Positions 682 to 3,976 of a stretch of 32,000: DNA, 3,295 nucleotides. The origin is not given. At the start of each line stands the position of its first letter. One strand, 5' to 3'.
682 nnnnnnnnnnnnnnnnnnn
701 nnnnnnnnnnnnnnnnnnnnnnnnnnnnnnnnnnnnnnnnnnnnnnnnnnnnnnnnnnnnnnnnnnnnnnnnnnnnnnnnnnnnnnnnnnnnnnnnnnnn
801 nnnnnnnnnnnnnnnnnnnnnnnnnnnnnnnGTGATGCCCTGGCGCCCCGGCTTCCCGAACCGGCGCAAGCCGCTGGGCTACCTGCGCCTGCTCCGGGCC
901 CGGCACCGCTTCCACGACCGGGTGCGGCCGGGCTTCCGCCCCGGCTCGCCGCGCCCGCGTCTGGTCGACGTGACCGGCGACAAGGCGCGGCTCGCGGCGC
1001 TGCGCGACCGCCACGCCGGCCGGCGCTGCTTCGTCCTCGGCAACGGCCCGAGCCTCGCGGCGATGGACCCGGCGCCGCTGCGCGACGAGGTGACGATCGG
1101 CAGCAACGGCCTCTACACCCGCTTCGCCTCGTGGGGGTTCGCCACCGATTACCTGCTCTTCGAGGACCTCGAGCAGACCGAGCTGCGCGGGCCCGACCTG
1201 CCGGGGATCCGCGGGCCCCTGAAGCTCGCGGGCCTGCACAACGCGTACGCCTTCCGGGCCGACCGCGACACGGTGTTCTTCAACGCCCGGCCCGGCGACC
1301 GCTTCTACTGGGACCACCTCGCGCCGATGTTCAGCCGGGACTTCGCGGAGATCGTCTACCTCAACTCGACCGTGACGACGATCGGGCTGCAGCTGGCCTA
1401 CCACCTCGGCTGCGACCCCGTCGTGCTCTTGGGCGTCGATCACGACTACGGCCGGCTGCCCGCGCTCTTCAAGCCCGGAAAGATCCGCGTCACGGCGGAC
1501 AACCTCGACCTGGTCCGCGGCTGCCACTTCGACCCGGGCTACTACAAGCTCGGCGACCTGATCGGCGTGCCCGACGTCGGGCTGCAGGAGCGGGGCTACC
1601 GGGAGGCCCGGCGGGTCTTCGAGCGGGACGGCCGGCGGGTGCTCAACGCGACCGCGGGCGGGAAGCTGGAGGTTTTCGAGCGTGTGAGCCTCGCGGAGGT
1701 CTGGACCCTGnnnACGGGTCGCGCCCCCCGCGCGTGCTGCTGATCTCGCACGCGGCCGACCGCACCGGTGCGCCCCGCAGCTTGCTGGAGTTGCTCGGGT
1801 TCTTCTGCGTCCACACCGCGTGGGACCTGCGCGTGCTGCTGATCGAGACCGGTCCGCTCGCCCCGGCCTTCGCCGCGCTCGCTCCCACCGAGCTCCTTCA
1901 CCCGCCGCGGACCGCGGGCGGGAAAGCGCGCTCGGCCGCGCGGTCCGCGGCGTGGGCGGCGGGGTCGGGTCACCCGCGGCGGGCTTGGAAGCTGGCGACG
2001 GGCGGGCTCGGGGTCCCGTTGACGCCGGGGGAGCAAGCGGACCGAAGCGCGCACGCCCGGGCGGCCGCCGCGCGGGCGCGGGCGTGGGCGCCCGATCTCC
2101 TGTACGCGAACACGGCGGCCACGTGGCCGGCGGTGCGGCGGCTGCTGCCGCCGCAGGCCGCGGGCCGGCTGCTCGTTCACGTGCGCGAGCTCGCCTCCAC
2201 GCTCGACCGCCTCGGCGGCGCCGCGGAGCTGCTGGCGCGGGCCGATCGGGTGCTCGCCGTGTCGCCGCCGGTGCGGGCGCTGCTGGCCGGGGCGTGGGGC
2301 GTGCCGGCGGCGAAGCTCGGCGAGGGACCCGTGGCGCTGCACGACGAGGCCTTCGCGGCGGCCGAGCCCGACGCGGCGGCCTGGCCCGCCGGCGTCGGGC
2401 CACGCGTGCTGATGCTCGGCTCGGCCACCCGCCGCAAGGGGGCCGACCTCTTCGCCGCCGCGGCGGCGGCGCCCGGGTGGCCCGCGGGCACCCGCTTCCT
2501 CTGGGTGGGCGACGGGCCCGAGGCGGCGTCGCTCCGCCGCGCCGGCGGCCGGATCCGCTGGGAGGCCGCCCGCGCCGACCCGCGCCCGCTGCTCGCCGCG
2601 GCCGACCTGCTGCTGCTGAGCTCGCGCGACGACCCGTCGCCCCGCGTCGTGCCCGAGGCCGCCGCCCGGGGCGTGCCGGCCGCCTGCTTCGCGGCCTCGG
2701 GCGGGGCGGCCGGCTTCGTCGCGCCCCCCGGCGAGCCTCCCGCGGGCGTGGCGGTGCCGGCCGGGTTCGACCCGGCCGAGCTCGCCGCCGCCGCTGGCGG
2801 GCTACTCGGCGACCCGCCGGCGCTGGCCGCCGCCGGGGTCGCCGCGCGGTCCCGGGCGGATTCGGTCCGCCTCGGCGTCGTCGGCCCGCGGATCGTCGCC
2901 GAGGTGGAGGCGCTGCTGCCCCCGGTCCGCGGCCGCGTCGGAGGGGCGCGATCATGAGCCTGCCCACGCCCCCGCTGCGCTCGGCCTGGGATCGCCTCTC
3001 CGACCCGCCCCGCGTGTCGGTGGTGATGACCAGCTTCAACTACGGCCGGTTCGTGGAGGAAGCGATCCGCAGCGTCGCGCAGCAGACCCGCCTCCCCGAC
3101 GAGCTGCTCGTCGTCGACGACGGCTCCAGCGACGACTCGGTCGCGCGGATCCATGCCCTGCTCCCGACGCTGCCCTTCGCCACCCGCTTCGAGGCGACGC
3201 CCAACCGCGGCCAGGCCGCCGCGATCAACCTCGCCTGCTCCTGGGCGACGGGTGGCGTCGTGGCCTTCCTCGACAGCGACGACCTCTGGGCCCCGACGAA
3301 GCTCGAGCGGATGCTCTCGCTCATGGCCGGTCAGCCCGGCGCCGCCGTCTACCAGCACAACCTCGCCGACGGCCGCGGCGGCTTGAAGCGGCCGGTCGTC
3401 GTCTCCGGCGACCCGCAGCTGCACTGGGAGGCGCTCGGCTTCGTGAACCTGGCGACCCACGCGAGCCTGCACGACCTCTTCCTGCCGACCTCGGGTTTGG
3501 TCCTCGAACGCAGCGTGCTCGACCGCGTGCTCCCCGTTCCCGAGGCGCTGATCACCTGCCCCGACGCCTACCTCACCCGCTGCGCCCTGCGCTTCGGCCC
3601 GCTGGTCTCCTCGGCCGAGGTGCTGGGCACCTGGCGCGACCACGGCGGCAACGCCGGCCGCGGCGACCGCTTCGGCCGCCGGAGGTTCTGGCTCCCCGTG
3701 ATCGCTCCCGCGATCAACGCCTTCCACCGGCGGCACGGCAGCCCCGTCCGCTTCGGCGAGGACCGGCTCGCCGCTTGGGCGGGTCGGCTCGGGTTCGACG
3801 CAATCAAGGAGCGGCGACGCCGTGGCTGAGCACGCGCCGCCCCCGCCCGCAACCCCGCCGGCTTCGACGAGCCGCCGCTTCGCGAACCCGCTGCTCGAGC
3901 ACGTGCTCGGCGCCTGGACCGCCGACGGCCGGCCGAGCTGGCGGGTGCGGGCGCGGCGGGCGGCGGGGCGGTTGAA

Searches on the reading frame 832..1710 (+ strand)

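Call 41: search_protein_families(library=pfam, proteins=[window:832-1710:+], max_evalue=0.001)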
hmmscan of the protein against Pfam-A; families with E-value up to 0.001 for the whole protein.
window:832-1710:+ (293 aa): 1 family
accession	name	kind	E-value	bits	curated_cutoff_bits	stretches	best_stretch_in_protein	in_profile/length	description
PF01973.23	MptE-like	-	3.8e-08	33.8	34.6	1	159-206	118-168/171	6-hydroxymethylpterin diphosphokinase MptE-like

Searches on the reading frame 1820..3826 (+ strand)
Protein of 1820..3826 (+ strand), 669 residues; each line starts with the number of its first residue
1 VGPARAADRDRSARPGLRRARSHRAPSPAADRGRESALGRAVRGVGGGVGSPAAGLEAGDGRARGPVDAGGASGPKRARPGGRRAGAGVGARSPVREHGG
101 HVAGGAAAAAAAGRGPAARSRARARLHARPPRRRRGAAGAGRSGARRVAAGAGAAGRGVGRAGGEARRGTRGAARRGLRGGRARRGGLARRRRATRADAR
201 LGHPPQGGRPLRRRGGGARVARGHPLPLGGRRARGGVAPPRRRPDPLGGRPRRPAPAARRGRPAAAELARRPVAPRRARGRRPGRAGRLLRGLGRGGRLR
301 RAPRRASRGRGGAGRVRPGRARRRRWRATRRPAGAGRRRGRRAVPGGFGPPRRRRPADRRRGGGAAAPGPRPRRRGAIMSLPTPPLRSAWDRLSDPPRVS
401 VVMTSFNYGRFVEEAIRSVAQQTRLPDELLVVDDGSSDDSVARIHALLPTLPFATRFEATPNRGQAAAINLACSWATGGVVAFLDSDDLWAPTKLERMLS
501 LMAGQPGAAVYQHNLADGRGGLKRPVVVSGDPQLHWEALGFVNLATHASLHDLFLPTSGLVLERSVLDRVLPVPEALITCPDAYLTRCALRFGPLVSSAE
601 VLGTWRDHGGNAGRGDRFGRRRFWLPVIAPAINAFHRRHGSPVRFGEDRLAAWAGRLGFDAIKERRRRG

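Call 41: search_protein_families(library=pfam, proteins=[window:1820-3826:+], max_evalue=0.001)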
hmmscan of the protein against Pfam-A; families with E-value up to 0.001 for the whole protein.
window:1820-3826:+ (669 aa): 3 families
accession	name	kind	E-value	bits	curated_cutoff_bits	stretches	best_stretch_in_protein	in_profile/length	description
PF00535.33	Glycos_transf_2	-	1.4e-25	90.6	23.3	1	400-524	1-126/168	Glycosyl transferase family 2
PF10111.15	Glyco_tranf_2_2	-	3.3e-10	40.3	27.3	1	410-502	13-106/276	Glycosyltransferase like family 2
PF13641.12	Glyco_tranf_2_3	-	7.5e-08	33.1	27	1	397-587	1-192/230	Glycosyltransferase like family 2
